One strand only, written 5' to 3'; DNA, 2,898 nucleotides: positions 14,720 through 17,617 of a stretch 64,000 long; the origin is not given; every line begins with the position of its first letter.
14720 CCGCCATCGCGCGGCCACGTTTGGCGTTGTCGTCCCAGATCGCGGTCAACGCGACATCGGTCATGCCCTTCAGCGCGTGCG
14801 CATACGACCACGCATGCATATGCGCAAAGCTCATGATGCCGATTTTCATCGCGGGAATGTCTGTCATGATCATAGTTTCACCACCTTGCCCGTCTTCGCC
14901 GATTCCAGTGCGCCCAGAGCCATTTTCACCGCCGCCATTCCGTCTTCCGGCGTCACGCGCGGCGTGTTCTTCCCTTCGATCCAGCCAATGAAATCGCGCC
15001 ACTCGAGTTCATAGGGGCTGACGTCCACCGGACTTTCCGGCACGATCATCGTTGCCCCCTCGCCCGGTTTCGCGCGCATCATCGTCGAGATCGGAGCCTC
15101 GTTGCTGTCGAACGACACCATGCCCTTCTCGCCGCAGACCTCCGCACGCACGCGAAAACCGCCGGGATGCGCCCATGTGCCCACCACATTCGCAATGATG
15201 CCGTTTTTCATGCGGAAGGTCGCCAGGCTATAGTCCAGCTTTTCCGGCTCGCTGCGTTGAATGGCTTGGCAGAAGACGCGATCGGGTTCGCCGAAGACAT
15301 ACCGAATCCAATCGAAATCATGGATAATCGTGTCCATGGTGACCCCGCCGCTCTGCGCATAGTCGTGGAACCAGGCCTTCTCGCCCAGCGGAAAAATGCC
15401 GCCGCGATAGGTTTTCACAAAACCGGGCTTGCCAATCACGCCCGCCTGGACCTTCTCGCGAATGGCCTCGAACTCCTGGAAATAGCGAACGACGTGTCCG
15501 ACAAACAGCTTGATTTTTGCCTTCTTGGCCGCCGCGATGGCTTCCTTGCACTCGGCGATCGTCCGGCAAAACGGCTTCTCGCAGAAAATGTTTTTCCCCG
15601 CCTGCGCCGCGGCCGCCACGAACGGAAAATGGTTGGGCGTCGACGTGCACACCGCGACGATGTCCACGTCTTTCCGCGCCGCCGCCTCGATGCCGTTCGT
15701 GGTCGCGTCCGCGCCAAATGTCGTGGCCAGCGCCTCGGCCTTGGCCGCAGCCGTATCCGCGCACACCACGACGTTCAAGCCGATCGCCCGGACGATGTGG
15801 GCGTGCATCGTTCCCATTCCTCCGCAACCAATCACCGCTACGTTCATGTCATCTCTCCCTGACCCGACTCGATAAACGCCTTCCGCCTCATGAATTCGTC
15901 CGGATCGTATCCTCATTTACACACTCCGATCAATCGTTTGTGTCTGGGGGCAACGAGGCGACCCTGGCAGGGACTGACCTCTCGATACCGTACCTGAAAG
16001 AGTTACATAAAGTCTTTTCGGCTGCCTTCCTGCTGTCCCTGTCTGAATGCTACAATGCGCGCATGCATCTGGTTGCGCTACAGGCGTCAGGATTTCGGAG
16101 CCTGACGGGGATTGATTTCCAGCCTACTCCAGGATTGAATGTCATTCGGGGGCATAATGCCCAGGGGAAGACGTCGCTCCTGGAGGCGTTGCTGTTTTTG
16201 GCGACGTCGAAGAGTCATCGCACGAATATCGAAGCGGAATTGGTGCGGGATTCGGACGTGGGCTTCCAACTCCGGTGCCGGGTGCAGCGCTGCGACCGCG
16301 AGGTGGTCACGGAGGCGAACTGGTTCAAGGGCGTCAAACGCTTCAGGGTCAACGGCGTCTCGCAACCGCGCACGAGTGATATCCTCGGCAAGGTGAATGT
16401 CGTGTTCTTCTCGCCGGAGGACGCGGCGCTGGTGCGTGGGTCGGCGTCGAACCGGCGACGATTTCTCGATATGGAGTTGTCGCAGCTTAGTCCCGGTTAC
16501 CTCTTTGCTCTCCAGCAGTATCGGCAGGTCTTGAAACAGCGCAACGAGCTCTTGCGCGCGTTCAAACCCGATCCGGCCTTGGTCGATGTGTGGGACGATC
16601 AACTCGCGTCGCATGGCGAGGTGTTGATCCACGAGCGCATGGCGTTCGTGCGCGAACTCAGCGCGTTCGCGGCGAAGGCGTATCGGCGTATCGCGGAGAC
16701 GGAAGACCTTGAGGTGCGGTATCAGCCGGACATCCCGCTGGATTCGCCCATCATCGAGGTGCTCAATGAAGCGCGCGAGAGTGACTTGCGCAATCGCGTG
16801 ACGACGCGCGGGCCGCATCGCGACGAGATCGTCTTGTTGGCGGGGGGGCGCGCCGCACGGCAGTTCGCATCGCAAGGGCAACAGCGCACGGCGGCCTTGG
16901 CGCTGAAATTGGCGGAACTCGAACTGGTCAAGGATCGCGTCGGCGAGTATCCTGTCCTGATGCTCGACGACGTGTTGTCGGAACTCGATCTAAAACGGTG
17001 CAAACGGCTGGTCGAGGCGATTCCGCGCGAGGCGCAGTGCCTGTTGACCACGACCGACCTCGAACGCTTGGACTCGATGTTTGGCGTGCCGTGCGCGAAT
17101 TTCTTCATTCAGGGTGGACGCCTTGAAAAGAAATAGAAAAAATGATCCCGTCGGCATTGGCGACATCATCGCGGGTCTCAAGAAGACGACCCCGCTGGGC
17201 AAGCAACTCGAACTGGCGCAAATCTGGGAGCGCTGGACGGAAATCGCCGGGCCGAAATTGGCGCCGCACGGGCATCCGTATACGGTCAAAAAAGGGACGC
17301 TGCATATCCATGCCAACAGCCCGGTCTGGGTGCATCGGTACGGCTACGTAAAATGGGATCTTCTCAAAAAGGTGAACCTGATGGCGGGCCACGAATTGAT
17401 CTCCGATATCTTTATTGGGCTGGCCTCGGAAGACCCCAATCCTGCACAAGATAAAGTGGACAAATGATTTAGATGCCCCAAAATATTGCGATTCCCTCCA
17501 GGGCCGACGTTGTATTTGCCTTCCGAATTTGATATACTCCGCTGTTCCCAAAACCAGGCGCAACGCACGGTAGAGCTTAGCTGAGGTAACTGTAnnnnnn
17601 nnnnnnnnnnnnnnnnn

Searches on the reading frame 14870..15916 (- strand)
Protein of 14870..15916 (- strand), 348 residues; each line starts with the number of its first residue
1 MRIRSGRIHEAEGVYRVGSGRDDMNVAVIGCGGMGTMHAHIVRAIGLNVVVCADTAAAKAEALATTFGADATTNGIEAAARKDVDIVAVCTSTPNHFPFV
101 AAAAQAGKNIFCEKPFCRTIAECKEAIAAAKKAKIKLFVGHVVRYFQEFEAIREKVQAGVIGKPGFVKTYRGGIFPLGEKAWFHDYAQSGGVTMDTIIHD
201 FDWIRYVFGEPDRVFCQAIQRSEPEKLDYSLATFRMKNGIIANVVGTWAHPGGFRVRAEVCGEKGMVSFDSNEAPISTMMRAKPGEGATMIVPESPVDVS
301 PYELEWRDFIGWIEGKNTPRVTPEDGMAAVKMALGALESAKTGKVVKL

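Call 67: search_protein_families(library=pfam, max_evalue=0.001, proteins=[window:14870-15916:-])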
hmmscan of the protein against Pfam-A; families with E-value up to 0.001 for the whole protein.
window:14870-15916:- (348 aa): 6 families
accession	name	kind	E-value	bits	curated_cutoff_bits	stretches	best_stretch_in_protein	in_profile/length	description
PF01408.29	GFO_IDH_MocA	-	2.2e-25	90.1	24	1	24-141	1-120/120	Oxidoreductase family, NAD-binding Rossmann fold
PF22725.1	GFO_IDH_MocA_C3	-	2.8e-25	89.2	27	1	149-267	1-123/124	GFO/IDH/MocA C-terminal domain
PF02894.22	GFO_IDH_MocA_C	-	1e-20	75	22.9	1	153-348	1-218/218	Oxidoreductase family, C-terminal alpha/beta domain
PF03807.23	F420_oxidored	-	1.1e-05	26.3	21.6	1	26-104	2-79/94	NADP oxidoreductase coenzyme F420-dependent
PF07991.19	KARI_N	-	0.00013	22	20.6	1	23-82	4-61/165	Acetohydroxy acid isomeroreductase, NADPH-binding domain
PF01488.26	Shikimate_DH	-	0.00025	21.6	24.3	1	22-96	11-88/138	Shikimate / quinate 5-dehydrogenase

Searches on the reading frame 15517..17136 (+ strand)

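Call 20: search_protein_families(library=pfam, max_evalue=0.00001, proteins=[window:15517-17136:+])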
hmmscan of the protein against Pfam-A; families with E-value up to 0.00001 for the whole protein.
window:15517-17136:+ (539 aa): 4 families
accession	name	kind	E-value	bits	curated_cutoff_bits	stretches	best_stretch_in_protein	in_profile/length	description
PF02463.25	SMC_N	-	6.1e-14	52.4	40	1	185-515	2-199/220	RecF/RecN/SMC N terminal domain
PF13476.12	AAA_23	-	6.2e-10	40.5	27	1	188-251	2-66/201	AAA domain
PF13304.12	AAA_21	-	4.6e-07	30.6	27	0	207-237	1-31/304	AAA domain, putative AbiEii toxin, Type IV TA system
PF13175.12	AAA_15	-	1e-06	29.1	32.1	1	183-246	1-68/374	AAA ATPase domain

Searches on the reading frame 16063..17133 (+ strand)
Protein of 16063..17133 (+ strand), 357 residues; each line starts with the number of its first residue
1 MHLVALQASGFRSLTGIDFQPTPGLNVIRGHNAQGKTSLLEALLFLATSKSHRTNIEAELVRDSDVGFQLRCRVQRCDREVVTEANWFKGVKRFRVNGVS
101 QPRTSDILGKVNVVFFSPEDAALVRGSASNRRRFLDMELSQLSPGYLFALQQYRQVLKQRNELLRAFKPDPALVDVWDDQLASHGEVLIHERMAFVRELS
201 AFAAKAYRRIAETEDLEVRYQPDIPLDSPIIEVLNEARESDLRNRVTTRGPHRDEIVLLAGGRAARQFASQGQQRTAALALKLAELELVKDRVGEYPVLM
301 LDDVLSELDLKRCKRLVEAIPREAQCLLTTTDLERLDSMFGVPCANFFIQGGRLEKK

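Call 42: find_homologous_proteins(query=window:16063-17133:+, max_evalue=1e-30)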
Query seq(357 aa) (357 aa): 7969 proteins with E <= 1e-30 among 8000 candidates; the best 120 are listed.
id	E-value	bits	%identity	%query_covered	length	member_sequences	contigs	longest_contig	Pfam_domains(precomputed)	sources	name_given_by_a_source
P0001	1.9e-231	785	100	100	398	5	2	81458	PF13175.13,PF13476.13,PF02463.26,PF13304.13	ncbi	-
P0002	4.1e-148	511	67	100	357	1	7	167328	PF13175.13,PF13476.13,PF02463.26,PF13304.13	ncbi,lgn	-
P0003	1.2e-147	510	66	99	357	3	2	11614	PF13175.13,PF13476.13,PF02463.26,PF13304.13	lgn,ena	-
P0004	3.4e-142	492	64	99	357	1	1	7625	PF13175.13,PF13476.13,PF02463.26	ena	-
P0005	1.5e-139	483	63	100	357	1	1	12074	PF13175.13,PF13476.13,PF02463.26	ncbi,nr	ncbi:MAG: DNA replication/repair protein RecF [bacterium]|nr:DNA replication/repair protein RecF [ba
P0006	1.0e-136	474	64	99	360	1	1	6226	PF13175.13,PF13476.13,PF02463.26,PF13304.13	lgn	-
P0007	1.2e-136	473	62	100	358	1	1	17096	PF13476.13,PF02463.26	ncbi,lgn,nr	ncbi:MAG: DNA replication/repair protein RecF [Candidatus Hydrogenedentes bacterium]|nr:DNA replicat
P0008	6.1e-136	471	61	100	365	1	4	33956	PF13175.13,PF13476.13,PF02463.26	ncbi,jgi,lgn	jgi:DNA replication and repair protein RecF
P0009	6.4e-136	471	62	100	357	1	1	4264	PF13175.13,PF13476.13,PF02463.26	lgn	-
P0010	6.5e-136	471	62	100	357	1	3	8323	PF11398.15,PF13476.13,PF02463.26,PF13304.13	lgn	-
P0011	2.4e-135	469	62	99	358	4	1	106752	PF13175.13,PF13476.13,PF02463.26,PF13304.13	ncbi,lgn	ncbi:MAG: DNA replication and repair protein RecF [Candidatus Hydrogenedentota bacterium]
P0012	1.4e-134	467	63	100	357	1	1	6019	PF13175.13,PF13476.13,PF02463.26,PF13304.13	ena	-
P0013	3.4e-134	465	61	99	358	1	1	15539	PF13175.13,PF13476.13,PF02463.26,PF13304.13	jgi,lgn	jgi:DNA replication and repair protein RecF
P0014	6.0e-134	464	59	99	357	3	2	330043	PF13175.13,PF13476.13,PF02463.26,PF13304.13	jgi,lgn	jgi:DNA replication and repair protein RecF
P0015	1.7e-133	463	61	100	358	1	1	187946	PF13175.13,PF13476.13,PF02463.26,PF13304.13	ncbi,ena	-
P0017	1.0e-132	460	61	100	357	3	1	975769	PF13175.13,PF13476.13,PF02463.26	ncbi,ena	-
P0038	2.1e-129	450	61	100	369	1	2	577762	PF13476.13,PF02463.26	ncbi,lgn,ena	-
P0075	1.6e-125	437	58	100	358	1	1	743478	PF13476.13,PF02463.26,PF13304.13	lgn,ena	-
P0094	6.1e-124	432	60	94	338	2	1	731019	PF13476.13,PF02463.26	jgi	jgi:DNA replication and repair protein RecF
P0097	9.7e-124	431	57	99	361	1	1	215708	PF13175.13,PF13476.13,PF02463.26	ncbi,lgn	ncbi:MAG: DNA replication and repair protein RecF [Candidatus Hydrogenedentota bacterium]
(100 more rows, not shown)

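Call 43: find_encoding_contigs(protein=P0038, flank=10000, max_places=2)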
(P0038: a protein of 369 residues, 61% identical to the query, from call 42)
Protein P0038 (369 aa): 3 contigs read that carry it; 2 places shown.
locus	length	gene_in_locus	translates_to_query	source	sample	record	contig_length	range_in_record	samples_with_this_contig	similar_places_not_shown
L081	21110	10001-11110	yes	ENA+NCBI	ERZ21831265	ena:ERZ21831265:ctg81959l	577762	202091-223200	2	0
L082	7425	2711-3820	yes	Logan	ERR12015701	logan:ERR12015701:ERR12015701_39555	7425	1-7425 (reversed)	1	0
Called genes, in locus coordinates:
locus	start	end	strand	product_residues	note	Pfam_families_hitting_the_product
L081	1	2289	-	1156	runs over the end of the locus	PF01547:SBP_bac_1, PF13416:SBP_bac_8, PF00528:BPD_transp_1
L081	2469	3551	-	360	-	PF07963:N_methyl, PF07596:SBP_bac_10 (weak)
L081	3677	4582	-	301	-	PF01156:IU_nuc_hydro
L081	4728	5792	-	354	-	PF13385:Laminin_G_3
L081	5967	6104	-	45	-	-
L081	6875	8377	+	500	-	-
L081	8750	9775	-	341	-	PF00356:LacI, PF00532:Peripla_BP_1, PF13407:Peripla_BP_4, PF13377:Peripla_BP_3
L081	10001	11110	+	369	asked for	PF02463:SMC_N, PF13476:AAA_23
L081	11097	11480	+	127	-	PF05258:DciA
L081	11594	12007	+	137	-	PF00392:GntR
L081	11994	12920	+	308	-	PF00005:ABC_tran, PF13304:AAA_21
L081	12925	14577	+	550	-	-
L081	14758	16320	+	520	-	-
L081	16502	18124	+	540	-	-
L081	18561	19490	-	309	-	PF22667:Lon_lid, PF05362:Lon_C, PF13541:ChlI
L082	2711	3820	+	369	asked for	PF02463:SMC_N, PF13476:AAA_23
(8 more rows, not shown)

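Call 44: find_encoding_contigs(protein=P0097, flank=10000, max_places=2)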
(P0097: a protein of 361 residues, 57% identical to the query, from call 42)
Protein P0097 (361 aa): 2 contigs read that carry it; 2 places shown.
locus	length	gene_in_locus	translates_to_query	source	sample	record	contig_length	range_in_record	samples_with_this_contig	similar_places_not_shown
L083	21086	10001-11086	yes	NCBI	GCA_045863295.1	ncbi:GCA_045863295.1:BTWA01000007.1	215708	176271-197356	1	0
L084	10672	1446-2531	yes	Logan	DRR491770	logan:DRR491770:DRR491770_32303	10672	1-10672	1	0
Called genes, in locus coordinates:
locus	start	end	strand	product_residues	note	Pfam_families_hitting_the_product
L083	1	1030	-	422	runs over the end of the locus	PF13360:PQQ_2, PF13570:Beta-prop_ACSF4 (faint)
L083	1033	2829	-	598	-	PF16656:Pur_ac_phosph_N, PF00149:Metallophos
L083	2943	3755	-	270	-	PF03009:GDPD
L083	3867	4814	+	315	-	PF02899:Phage_int_SAM_1, PF13495:Phage_int_SAM_4 (faint), PF00589:Phage_integrase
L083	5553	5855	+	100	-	PF12844:HTH_19, PF13560:HTH_31 (weak), PF24250:HVO_2718 (faint), PF01381:HTH_3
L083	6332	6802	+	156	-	-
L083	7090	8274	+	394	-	PF00994:MoCF_biosynth, PF18146:CinA_KH, PF02464:CinA (weak)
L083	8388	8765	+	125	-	-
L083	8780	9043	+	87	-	-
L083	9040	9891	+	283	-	PF08668:HDOD, PF01966:HD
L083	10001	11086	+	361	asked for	PF02463:SMC_N, PF13175:AAA_15 (weak), PF13476:AAA_23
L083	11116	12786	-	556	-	-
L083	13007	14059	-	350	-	PF00248:Aldo_ket_red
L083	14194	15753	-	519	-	PF13372:Alginate_exp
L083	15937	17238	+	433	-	PF03663:Glyco_hydro_76 (faint), PF07221:GlcNAc_2-epim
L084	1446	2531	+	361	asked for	PF02463:SMC_N, PF13175:AAA_15 (weak), PF13476:AAA_23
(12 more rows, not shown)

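Call 69: find_encoding_contigs(protein=P0017, flank=10000, max_places=1)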
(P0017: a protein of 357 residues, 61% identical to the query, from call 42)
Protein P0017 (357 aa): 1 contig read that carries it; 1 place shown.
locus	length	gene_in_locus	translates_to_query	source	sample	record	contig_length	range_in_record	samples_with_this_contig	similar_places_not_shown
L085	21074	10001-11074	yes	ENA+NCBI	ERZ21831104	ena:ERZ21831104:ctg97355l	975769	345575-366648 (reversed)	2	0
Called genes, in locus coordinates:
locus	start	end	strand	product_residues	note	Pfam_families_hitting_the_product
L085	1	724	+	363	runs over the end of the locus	PF00465:Fe-ADH, PF13685:Fe-ADH_2, PF01761:DHQ_synthase, PF24621:DHQS_C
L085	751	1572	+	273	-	PF00515:TPR_1 (faint), PF07719:TPR_2 (faint), PF12895:ANAPC3 (faint), PF14559:TPR_19 (weak), PF13432:TPR_16, PF25063:ARM_TT21_C (weak), PF13424:TPR_12 (weak), PF13432:TPR_16 (weak), +11 more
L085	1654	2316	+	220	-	-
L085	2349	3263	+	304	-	PF00149:Metallophos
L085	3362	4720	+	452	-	-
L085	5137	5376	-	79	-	PF00313:CSD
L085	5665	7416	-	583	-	-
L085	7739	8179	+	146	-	PF00392:GntR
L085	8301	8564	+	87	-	-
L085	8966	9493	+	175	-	PF07508:Recombinase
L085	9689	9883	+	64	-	-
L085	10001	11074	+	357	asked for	PF02463:SMC_N, PF13175:AAA_15 (weak), PF13476:AAA_23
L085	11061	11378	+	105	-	PF05258:DciA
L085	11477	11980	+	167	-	PF00571:CBS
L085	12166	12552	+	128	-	PF01042:Ribonuc_L-PSP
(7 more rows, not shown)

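Call 70: find_encoding_contigs(protein=P0075, flank=10000, max_places=1)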
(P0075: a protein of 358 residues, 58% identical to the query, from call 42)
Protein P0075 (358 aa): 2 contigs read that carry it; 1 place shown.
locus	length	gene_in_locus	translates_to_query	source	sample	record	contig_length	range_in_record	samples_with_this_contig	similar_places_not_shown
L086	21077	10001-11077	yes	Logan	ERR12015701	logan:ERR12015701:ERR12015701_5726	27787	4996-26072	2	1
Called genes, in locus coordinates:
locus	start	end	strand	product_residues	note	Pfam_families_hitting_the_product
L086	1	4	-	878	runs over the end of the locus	-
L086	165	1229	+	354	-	PF04015:DUF362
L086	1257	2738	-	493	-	PF01943:Polysacc_synt, PF13440:Polysacc_synt_3, PF03023:MurJ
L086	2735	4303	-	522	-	PF04932:Wzy_C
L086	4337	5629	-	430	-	PF01210:NAD_Gly3P_dh_N (faint), PF02737:3HCDH_N (weak), PF03721:UDPG_MGDP_dh_N, PF00984:UDPG_MGDP_dh, PF03720:UDPG_MGDP_dh_C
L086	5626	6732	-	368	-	PF00155:Aminotran_1_2, PF01041:DegT_DnrJ_EryC1, PF00266:Aminotran_5 (weak)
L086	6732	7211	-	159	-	PF25087:GMPPB_C (faint), PF25084:LbH_EIF2B (weak), PF00132:Hexapep, PF14602:Hexapep_2 (weak)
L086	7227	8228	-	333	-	PF01408:GFO_IDH_MocA, PF02894:GFO_IDH_MocA_C, PF22725:GFO_IDH_MocA_C3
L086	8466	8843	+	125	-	-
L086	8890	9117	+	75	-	-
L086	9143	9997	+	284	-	PF08668:HDOD, PF01966:HD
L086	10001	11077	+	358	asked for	PF02463:SMC_N, PF13476:AAA_23, PF13304:AAA_21 (faint)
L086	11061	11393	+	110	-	PF05258:DciA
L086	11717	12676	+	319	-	-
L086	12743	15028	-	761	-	-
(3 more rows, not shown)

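Call 71: find_encoding_contigs(protein=P0094, flank=10000, max_places=1)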
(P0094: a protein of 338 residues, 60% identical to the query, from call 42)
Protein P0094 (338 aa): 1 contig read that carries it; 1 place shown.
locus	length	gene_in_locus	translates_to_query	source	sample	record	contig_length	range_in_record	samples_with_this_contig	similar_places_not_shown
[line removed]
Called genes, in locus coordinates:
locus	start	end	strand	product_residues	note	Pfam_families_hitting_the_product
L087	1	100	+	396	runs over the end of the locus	PF01960:ArgJ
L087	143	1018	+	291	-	PF00696:AA_kinase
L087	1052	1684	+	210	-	PF01618:MotA_ExbB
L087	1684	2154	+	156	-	PF02472:ExbD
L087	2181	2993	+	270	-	-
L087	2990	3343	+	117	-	-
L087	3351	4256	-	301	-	PF00481:PP2C, PF13672:PP2C_2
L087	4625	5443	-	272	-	PF08450:SGL, PF01436:NHL (faint)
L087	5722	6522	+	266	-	PF02811:PHP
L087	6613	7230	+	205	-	-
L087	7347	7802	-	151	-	PF00011:HSP20, PF17886:ArsA_HSP20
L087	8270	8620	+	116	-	-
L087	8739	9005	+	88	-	-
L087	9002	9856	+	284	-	PF08668:HDOD, PF01966:HD (weak)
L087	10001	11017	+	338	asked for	PF02463:SMC_N, PF13476:AAA_23 (weak)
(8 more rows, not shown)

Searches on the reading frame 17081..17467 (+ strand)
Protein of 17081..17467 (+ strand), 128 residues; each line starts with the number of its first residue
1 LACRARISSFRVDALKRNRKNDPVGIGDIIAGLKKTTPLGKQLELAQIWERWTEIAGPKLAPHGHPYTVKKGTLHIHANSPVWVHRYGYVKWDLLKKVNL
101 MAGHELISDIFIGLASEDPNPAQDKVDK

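Call 67: search_protein_families(library=pfam, max_evalue=0.001, proteins=[window:17081-17467:+])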
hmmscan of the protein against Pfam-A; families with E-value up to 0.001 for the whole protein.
window:17081-17467:+ (128 aa): 1 family
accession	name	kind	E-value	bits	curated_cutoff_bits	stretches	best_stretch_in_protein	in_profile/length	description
PF05258.17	DciA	-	2.6e-16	60.1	24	1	26-111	2-88/89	Dna[CI] antecedent, DciA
